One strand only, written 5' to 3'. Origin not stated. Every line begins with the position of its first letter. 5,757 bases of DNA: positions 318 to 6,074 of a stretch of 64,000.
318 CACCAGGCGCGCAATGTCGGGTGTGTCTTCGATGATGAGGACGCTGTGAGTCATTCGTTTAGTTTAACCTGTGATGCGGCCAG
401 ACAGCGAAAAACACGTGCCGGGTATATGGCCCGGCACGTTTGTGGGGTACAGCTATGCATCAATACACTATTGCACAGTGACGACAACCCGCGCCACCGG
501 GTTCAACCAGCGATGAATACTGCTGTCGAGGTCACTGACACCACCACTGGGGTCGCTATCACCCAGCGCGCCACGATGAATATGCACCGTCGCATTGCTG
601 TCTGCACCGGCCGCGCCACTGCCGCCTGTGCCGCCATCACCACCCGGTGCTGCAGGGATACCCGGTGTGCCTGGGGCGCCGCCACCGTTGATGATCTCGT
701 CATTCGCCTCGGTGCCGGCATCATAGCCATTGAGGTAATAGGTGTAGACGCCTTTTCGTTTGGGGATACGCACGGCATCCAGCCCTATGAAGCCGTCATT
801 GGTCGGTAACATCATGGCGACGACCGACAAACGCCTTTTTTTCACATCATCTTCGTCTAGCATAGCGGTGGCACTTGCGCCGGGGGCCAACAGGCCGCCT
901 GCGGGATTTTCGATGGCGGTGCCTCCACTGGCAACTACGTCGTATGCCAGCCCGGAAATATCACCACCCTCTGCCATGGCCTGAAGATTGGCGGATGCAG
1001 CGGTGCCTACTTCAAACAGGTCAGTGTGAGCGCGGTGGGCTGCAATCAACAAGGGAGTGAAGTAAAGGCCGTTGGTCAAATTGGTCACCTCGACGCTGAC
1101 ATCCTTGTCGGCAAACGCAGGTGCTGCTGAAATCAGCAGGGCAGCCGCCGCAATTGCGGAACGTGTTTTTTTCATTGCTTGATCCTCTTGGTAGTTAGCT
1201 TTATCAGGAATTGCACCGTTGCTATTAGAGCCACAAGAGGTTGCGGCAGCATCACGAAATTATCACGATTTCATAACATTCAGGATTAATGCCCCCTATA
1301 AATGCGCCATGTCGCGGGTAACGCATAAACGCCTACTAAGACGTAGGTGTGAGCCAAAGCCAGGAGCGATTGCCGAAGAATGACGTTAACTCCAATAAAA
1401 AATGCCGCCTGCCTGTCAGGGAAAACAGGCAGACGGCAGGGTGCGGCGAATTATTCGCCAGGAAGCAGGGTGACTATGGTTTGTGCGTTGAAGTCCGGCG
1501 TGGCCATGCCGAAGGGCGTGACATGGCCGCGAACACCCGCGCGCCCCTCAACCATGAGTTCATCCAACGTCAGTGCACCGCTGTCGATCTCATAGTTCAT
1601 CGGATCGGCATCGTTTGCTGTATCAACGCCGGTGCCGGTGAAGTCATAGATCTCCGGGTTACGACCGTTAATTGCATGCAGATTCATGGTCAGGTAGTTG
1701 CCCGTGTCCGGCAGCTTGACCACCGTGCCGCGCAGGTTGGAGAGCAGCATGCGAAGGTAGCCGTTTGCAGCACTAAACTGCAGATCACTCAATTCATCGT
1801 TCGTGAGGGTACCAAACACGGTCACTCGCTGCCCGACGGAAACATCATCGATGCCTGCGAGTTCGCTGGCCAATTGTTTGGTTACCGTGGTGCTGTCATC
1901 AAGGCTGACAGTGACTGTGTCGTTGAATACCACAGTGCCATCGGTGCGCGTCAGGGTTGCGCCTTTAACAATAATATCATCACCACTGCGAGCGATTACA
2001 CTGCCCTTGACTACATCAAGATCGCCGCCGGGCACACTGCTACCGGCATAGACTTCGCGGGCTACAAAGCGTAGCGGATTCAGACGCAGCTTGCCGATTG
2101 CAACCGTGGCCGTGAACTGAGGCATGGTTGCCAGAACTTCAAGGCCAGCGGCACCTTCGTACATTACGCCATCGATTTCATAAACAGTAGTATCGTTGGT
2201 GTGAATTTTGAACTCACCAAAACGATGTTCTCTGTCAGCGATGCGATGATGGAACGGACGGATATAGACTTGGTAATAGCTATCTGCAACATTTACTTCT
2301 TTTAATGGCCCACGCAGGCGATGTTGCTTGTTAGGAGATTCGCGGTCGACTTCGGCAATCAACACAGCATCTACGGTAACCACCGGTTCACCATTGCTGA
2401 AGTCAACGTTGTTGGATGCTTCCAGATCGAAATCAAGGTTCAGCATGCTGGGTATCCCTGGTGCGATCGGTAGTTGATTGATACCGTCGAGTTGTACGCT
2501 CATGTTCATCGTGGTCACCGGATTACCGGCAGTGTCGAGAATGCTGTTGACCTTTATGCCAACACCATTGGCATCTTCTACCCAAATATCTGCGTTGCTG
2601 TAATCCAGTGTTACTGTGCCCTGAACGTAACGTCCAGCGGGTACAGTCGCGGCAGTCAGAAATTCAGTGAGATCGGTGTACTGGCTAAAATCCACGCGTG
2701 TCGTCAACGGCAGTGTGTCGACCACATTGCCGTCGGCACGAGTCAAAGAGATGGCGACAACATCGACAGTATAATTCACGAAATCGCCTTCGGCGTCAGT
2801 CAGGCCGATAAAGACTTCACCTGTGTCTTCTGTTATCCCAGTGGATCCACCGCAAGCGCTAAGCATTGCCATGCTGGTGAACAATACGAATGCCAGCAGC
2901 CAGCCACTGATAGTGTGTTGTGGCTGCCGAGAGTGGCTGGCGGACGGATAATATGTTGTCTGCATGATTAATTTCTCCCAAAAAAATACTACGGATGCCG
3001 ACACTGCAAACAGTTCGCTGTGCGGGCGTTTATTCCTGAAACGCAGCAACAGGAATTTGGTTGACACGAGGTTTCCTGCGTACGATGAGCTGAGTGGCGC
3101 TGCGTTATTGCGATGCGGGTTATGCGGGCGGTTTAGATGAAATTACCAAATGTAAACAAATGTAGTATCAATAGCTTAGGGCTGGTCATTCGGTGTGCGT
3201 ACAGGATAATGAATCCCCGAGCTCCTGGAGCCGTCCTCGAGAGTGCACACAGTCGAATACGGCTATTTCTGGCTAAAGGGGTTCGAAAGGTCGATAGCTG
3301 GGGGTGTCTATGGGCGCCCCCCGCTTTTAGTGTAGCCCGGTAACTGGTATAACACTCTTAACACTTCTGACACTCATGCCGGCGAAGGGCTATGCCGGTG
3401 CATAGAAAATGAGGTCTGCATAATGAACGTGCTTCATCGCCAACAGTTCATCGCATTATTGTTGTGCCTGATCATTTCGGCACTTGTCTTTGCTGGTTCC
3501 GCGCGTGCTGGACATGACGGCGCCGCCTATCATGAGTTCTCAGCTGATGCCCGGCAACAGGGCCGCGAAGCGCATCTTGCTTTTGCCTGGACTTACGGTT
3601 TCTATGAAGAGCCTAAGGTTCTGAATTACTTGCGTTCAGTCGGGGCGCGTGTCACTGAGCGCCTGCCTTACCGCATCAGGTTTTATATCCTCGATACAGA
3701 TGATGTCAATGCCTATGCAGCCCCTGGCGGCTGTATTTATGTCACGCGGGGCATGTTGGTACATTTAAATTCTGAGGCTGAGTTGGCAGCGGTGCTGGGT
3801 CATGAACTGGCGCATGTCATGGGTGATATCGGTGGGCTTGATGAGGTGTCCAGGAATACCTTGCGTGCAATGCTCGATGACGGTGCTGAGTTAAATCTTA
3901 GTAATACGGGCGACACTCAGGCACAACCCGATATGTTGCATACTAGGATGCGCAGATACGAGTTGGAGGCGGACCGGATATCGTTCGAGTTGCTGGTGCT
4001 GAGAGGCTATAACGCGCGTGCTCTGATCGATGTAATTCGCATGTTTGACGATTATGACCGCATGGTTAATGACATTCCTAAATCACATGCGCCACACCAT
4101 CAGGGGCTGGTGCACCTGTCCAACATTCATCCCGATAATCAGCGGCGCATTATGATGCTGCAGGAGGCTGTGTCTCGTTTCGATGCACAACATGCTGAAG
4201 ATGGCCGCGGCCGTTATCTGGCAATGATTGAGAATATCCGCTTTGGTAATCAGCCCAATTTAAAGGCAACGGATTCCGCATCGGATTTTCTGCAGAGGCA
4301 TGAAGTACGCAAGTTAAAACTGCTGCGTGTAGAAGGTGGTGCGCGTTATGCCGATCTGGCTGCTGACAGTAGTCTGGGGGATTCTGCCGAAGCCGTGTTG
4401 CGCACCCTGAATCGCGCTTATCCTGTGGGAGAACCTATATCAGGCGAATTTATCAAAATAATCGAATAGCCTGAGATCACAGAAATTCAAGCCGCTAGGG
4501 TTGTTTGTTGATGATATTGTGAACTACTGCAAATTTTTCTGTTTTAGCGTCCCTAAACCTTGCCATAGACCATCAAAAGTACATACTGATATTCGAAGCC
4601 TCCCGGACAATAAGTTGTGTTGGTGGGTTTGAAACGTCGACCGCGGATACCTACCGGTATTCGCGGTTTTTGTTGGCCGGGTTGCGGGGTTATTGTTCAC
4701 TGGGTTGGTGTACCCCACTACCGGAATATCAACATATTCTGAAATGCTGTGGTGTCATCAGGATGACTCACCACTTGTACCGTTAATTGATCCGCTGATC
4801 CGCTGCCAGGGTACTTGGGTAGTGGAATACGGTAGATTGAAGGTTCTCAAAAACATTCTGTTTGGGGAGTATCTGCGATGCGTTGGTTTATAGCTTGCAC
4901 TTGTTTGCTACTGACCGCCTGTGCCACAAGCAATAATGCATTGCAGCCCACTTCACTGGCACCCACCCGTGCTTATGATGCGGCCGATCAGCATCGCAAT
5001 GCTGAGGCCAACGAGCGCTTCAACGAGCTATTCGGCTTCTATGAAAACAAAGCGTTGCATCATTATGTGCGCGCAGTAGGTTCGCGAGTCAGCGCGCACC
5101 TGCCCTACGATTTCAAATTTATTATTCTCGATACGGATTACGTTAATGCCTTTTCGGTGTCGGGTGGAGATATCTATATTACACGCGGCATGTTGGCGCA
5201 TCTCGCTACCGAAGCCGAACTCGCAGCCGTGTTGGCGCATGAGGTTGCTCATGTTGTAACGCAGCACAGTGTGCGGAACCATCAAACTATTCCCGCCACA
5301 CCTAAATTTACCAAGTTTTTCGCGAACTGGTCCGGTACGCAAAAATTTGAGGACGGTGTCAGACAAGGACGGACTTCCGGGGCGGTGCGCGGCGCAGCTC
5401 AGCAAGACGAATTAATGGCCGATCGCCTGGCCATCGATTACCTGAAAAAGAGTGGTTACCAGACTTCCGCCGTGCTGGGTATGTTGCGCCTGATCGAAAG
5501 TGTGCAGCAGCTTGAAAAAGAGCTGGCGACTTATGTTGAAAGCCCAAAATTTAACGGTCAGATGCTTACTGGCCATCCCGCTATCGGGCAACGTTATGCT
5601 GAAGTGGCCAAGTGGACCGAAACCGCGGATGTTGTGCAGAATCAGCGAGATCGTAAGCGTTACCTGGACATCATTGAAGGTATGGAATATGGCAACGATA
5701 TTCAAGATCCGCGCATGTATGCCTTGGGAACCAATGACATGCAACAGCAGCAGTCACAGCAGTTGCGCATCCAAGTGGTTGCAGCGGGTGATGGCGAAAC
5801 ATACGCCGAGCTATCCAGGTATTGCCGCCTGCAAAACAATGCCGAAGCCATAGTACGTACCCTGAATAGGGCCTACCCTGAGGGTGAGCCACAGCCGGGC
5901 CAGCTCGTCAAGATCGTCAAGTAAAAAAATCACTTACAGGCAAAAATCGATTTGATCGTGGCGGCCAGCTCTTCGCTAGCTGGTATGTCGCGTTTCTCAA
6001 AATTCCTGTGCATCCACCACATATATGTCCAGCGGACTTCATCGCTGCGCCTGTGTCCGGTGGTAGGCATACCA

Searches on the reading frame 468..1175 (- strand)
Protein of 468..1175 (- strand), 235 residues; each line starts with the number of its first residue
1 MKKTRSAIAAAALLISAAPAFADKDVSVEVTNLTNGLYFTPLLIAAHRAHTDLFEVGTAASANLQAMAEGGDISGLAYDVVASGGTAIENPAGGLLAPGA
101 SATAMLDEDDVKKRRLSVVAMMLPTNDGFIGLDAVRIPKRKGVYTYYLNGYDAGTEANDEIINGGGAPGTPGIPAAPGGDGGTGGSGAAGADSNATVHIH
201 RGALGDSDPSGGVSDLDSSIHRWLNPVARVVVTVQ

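Call 87: search_protein_families(library=pfam, proteins=[window:468-1175:-], max_evalue=0.001)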
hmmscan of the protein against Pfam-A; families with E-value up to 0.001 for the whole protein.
window:468-1175:- (235 aa): 1 family
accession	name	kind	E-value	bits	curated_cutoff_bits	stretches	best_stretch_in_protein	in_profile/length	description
PF06468.19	Spond_N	-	3.2e-08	34.4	24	1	38-157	26-152/194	Spondin_N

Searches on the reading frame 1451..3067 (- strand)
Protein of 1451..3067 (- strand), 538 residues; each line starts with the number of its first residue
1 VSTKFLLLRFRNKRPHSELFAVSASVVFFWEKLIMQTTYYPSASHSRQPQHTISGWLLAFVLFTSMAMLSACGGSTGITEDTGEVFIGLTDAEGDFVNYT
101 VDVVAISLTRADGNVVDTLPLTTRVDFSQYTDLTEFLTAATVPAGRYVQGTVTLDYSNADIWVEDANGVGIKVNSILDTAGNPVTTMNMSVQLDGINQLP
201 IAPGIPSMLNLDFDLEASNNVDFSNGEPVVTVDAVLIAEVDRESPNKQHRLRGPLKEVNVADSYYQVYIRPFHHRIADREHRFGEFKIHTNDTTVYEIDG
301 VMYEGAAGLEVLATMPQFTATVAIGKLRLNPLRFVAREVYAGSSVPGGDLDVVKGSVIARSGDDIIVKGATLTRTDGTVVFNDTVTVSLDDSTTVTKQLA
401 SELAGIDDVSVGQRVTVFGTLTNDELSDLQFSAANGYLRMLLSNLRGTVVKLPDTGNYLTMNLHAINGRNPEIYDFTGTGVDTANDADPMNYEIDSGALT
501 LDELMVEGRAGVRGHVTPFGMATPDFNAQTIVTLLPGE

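Call 87: search_protein_families(library=pfam, proteins=[window:1451-3067:-], max_evalue=0.001)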
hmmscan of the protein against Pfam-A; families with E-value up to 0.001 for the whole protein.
window:1451-3067:- (538 aa): 1 family
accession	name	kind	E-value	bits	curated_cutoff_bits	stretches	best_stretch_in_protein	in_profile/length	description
PF14321.11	DUF4382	-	5.8e-09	36.7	25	1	82-221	1-125/136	Domain of unknown function (DUF4382)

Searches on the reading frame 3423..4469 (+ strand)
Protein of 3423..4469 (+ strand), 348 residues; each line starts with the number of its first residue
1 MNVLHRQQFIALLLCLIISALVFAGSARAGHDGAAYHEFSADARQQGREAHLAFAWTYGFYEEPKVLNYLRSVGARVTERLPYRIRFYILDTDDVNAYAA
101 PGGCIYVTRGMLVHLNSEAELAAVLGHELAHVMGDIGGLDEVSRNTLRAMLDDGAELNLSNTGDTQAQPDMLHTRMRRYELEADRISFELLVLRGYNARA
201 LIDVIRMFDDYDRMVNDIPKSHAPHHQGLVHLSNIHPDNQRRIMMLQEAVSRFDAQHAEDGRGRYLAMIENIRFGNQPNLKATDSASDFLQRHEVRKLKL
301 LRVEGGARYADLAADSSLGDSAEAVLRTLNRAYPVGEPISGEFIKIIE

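Call 87: search_protein_families(library=pfam, proteins=[window:3423-4469:+], max_evalue=0.001)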
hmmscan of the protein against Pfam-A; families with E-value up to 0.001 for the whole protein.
window:3423-4469:+ (348 aa): 1 family
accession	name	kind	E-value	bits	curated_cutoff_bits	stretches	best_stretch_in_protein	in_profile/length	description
PF01435.24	Peptidase_M48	-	3e-19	70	20.3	1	87-248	27-184/186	Peptidase family M48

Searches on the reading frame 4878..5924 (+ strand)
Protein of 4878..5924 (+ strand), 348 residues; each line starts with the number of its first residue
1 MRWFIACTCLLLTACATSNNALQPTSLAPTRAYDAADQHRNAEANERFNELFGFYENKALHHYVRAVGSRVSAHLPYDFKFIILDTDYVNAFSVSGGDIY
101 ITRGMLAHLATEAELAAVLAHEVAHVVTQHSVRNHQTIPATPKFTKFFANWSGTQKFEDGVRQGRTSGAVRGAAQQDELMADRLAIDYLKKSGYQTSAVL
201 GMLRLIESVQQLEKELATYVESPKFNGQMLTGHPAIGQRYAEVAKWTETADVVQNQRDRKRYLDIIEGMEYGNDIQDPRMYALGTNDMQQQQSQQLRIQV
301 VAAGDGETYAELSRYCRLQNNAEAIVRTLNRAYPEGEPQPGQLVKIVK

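Call 87: search_protein_families(library=pfam, proteins=[window:4878-5924:+], max_evalue=0.001)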
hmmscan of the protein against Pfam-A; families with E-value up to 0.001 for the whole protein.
window:4878-5924:+ (348 aa): 2 families
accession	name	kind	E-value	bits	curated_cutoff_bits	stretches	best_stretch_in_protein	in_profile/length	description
PF01435.24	Peptidase_M48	-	6.1e-22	78.8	20.3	1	57-246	4-185/186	Peptidase family M48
PF18958.6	DUF5700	-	0.00019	21.3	25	1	42-136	53-152/283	Putative zinc dependent peptidase (DUF5700)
